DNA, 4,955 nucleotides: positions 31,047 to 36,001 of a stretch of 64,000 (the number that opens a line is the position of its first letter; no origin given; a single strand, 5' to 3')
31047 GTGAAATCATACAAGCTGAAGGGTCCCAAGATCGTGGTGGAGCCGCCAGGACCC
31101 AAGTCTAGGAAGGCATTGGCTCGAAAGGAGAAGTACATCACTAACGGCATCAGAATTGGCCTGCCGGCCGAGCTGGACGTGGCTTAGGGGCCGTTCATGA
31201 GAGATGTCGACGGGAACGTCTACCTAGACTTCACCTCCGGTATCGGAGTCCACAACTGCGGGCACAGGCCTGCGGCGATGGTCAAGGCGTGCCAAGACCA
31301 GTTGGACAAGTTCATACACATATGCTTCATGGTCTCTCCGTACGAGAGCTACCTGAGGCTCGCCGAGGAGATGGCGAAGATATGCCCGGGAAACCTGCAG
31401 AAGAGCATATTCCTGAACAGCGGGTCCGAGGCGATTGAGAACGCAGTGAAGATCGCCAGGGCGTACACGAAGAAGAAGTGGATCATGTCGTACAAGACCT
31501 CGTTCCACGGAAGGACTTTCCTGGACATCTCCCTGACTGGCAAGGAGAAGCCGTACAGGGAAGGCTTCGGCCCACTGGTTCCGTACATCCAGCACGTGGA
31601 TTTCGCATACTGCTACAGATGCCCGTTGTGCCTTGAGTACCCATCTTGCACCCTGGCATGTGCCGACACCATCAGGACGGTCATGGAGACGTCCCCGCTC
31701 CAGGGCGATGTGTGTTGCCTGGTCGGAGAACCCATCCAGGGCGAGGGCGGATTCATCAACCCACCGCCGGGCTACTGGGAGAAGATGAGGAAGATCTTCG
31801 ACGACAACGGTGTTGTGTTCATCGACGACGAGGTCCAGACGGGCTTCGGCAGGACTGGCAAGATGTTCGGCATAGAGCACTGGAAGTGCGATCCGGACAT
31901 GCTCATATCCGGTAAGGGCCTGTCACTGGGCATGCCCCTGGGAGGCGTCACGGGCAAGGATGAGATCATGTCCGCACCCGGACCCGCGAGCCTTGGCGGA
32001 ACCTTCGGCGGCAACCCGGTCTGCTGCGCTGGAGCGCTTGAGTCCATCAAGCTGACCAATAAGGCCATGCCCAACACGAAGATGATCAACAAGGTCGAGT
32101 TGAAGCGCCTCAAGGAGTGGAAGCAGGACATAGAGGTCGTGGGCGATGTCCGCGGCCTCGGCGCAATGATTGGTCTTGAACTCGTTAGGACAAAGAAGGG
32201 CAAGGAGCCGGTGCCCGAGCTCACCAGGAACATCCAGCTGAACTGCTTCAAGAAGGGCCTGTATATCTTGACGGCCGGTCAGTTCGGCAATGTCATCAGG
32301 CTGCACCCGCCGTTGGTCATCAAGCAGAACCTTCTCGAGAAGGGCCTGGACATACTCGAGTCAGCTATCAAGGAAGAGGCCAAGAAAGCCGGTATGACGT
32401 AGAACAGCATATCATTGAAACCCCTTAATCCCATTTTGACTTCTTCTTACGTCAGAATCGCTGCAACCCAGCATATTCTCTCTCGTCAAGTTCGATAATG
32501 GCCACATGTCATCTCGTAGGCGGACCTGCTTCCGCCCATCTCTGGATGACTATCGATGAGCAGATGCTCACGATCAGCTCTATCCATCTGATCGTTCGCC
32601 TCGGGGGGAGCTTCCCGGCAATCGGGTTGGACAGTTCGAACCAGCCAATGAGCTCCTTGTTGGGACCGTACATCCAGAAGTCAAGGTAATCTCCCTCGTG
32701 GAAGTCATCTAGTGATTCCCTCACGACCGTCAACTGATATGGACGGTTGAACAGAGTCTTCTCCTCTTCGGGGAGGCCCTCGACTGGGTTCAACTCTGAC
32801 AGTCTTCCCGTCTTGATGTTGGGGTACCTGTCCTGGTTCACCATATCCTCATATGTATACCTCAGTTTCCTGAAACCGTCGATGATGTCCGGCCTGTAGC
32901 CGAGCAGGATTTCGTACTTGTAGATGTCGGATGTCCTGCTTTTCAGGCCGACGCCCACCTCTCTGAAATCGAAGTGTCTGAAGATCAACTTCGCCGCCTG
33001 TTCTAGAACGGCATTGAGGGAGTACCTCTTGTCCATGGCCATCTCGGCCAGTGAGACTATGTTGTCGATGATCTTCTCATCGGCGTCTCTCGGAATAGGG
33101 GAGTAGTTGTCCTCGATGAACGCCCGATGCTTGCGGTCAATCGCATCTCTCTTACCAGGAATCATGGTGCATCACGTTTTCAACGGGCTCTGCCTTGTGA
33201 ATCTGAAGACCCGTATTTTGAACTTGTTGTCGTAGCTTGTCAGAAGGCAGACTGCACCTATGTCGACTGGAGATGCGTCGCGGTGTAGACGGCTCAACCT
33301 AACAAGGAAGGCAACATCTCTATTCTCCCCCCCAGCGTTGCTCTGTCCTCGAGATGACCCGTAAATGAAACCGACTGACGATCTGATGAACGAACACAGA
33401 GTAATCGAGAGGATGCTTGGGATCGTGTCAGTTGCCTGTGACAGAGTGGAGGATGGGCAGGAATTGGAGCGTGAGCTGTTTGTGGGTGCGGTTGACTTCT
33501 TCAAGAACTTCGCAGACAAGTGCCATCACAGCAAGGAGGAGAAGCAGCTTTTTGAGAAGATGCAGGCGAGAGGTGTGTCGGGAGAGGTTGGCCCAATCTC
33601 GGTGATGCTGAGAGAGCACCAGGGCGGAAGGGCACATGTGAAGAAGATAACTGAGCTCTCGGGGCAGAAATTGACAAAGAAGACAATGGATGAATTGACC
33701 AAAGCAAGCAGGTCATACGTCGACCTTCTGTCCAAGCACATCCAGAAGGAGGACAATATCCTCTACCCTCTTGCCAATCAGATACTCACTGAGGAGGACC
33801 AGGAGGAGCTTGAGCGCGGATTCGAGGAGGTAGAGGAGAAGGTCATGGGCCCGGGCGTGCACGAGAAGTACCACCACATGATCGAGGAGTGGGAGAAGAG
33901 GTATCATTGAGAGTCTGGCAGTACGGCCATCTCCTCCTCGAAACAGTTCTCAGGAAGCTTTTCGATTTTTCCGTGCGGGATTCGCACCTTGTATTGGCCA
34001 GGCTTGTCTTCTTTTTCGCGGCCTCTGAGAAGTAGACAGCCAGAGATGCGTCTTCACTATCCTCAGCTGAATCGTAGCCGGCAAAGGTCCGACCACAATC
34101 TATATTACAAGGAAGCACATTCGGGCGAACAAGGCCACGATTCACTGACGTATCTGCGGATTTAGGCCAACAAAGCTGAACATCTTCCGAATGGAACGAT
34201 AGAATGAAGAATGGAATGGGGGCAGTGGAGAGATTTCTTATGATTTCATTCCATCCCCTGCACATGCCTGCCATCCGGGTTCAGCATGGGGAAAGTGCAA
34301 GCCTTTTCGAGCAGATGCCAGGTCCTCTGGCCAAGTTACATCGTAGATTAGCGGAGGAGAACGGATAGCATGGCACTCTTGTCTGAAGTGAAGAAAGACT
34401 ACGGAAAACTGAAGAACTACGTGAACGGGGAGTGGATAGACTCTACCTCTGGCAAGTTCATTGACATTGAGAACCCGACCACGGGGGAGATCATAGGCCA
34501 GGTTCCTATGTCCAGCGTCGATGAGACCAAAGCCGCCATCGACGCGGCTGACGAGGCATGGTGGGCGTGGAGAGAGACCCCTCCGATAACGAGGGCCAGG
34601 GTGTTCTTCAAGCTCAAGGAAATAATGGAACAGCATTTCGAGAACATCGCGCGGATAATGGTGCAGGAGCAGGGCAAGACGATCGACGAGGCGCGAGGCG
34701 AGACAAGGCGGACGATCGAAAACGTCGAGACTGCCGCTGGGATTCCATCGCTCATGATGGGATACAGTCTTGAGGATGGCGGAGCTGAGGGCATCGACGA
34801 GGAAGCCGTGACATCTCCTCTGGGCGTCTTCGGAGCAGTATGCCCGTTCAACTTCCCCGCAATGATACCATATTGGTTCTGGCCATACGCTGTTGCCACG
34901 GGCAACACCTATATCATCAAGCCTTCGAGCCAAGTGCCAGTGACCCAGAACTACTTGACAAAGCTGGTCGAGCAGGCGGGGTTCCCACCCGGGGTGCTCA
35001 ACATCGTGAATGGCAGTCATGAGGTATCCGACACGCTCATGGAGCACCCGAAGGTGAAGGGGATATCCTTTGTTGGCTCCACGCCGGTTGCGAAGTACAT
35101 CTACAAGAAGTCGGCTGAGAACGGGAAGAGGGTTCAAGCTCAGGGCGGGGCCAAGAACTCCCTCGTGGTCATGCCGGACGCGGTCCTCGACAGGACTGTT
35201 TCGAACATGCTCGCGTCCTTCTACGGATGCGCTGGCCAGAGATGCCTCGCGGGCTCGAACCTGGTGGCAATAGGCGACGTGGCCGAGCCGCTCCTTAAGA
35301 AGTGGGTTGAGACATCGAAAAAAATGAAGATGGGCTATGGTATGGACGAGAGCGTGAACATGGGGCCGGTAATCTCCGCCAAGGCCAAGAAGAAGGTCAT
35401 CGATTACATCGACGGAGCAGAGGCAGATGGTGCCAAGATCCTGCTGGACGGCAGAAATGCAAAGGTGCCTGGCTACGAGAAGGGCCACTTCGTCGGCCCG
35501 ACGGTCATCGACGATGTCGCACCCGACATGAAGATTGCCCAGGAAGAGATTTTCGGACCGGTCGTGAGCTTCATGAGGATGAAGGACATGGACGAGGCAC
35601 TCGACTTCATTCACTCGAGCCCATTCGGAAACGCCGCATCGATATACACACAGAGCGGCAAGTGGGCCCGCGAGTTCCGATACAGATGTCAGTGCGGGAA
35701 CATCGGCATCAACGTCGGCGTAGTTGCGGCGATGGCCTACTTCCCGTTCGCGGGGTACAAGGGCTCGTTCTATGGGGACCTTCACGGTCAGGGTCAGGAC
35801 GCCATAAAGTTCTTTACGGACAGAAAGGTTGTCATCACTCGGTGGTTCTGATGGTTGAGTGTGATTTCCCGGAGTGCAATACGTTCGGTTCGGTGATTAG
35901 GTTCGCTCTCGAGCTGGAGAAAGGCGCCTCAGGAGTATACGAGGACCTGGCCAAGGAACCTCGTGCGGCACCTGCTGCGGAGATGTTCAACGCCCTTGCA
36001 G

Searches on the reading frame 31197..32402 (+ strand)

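Call 23: search_protein_families(library=pfam, proteins=[window:31197-32402:+], max_evalue=0.001)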
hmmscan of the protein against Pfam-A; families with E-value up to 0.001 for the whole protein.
window:31197-32402:+ (401 aa): 1 family
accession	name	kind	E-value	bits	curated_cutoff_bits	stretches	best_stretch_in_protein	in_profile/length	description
PF00202.27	Aminotran_3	-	2e-104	350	30.5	1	2-391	22-403/403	Aminotransferase class-III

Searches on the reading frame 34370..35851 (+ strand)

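Call 20: search_protein_families(library=pfam, proteins=[window:34370-35851:+], max_evalue=0.001)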
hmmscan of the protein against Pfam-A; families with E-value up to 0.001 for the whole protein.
window:34370-35851:+ (493 aa): 1 family
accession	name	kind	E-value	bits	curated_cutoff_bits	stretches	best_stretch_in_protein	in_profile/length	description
PF00171.27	Aldedh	-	5.9e-139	464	23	1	22-488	1-461/461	Aldehyde dehydrogenase family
